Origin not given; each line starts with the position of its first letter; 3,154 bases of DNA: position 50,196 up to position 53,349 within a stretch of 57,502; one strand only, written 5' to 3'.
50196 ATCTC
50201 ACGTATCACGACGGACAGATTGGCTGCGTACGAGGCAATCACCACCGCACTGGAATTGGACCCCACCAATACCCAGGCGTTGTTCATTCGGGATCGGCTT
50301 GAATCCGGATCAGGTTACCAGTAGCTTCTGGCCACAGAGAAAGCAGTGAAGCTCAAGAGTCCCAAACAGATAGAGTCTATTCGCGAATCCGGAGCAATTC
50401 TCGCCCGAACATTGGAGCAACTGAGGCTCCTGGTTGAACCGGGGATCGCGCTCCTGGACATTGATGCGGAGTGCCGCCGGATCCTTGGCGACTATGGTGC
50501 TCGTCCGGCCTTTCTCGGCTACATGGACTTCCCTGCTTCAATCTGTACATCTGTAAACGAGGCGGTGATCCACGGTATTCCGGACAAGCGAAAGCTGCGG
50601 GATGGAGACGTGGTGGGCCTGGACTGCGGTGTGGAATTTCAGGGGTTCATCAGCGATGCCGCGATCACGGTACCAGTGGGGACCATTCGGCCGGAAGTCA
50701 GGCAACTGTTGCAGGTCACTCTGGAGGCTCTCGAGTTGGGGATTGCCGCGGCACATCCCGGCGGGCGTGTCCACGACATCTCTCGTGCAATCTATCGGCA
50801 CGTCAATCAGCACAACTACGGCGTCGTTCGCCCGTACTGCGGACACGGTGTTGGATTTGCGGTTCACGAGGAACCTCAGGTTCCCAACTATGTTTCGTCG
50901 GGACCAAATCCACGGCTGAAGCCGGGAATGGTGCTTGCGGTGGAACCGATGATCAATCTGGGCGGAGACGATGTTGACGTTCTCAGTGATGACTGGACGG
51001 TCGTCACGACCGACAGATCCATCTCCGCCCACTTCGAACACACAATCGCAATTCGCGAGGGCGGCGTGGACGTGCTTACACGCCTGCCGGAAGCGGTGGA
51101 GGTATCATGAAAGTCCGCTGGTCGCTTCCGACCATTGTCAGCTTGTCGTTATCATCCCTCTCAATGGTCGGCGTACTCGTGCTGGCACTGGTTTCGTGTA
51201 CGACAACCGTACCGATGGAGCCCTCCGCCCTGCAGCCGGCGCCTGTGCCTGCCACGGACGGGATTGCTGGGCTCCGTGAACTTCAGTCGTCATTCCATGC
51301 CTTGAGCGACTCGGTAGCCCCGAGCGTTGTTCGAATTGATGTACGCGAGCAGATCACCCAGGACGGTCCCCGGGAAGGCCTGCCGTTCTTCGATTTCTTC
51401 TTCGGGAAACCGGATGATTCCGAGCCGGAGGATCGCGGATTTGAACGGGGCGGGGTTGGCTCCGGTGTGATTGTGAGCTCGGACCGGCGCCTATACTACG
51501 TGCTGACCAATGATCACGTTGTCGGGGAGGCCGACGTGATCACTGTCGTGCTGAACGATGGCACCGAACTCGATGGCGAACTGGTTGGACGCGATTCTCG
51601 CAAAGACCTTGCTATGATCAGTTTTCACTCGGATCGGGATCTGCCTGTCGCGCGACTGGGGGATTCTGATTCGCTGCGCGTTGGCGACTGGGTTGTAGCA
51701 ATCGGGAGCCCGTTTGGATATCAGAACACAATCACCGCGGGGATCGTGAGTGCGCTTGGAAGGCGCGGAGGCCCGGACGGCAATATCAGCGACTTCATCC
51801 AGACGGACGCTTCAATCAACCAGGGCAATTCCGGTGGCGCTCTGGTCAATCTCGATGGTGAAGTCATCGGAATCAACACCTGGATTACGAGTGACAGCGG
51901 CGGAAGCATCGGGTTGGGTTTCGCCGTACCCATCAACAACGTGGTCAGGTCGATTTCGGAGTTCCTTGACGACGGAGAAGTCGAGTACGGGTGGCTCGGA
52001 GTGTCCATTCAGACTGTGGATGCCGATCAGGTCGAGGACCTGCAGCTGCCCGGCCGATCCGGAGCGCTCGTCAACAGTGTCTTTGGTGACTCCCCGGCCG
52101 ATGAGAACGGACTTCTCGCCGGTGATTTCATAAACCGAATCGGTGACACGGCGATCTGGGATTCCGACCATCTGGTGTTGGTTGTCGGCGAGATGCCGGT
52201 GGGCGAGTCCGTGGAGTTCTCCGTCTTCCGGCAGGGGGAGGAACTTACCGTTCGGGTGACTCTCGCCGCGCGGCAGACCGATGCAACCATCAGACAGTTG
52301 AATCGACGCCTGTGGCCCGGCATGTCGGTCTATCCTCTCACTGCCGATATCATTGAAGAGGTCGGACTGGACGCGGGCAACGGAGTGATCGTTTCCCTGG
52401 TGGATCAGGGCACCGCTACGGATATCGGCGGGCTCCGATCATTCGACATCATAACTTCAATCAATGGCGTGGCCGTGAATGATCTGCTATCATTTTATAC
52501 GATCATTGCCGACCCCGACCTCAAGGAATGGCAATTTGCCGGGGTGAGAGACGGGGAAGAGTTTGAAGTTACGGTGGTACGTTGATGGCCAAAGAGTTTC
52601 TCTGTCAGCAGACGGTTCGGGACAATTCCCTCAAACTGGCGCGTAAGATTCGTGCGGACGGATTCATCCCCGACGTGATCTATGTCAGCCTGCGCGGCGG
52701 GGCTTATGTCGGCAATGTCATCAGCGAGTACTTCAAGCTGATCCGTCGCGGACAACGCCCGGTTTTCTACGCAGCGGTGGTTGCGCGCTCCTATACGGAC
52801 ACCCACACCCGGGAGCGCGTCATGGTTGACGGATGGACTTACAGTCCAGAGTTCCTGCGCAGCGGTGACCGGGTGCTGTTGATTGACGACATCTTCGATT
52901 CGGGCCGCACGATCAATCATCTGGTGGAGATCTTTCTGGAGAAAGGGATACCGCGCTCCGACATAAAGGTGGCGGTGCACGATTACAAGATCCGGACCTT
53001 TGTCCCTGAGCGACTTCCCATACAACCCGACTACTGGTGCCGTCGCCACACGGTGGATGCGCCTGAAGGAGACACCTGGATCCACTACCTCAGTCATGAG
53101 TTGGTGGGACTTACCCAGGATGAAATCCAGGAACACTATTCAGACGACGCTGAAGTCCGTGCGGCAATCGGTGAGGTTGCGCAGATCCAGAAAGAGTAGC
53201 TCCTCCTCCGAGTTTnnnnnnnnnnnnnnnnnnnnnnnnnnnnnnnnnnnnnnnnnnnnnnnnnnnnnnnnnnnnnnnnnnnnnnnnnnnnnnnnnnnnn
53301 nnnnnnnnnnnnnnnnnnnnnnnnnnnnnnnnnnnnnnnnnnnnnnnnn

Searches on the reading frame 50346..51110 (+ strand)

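Call 63: search_protein_families(library=pfam, proteins=[window:50346-51110:+], max_evalue=0.00001)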
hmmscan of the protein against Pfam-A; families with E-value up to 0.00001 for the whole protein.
window:50346-51110:+ (254 aa): 1 family
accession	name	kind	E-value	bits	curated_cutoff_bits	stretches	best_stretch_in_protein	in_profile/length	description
PF00557.29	Peptidase_M24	-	2.6e-49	168.3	23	1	10-238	1-208/208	Metallopeptidase family M24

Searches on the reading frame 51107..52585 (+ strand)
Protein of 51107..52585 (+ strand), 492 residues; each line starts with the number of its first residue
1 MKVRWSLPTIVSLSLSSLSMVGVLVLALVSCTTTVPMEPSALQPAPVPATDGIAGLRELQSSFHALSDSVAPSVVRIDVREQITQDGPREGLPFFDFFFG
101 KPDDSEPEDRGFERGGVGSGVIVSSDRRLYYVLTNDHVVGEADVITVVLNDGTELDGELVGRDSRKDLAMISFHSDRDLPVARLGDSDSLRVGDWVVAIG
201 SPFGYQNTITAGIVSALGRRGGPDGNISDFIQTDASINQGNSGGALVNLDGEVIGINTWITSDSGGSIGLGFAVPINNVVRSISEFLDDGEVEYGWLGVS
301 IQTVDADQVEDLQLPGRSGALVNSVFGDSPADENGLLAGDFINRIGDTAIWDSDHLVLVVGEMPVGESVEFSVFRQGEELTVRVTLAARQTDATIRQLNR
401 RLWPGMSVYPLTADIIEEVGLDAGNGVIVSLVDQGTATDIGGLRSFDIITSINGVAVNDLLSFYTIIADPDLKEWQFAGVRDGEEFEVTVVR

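Call 63: search_protein_families(library=pfam, proteins=[window:51107-52585:+], max_evalue=0.00001)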
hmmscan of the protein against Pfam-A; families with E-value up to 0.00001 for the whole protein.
window:51107-52585:+ (492 aa): 5 families
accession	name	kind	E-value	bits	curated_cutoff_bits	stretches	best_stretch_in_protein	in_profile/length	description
PF13365.12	Trypsin_2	-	1.3e-35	123.7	27.6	1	118-256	1-144/144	Trypsin-like peptidase domain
PF13180.12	PDZ_2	-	4.8e-18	65.6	27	1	297-386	3-80/80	PDZ domain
PF00089.32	Trypsin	-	1.7e-17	64.5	20.6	1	120-281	29-218/220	Trypsin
PF17820.7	PDZ_6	-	3.7e-08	33.4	27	0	428-465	1-38/54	PDZ domain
PF00595.29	PDZ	-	3.4e-07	31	23.2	0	424-459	24-59/81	PDZ domain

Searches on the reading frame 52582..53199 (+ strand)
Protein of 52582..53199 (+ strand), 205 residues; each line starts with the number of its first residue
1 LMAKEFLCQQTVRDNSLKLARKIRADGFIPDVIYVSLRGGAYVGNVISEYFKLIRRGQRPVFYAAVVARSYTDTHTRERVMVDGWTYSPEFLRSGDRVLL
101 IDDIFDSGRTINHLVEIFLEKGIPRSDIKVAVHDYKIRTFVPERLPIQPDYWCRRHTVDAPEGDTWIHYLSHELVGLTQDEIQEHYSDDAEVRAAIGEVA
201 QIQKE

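Call 63: search_protein_families(library=pfam, proteins=[window:52582-53199:+], max_evalue=0.00001)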
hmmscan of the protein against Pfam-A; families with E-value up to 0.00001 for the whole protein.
window:52582-53199:+ (205 aa): 1 family
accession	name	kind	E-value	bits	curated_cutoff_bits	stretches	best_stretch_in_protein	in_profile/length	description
PF00156.33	Pribosyltran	-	1.8e-09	37.5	26.3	1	14-132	13-122/158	Phosphoribosyl transferase domain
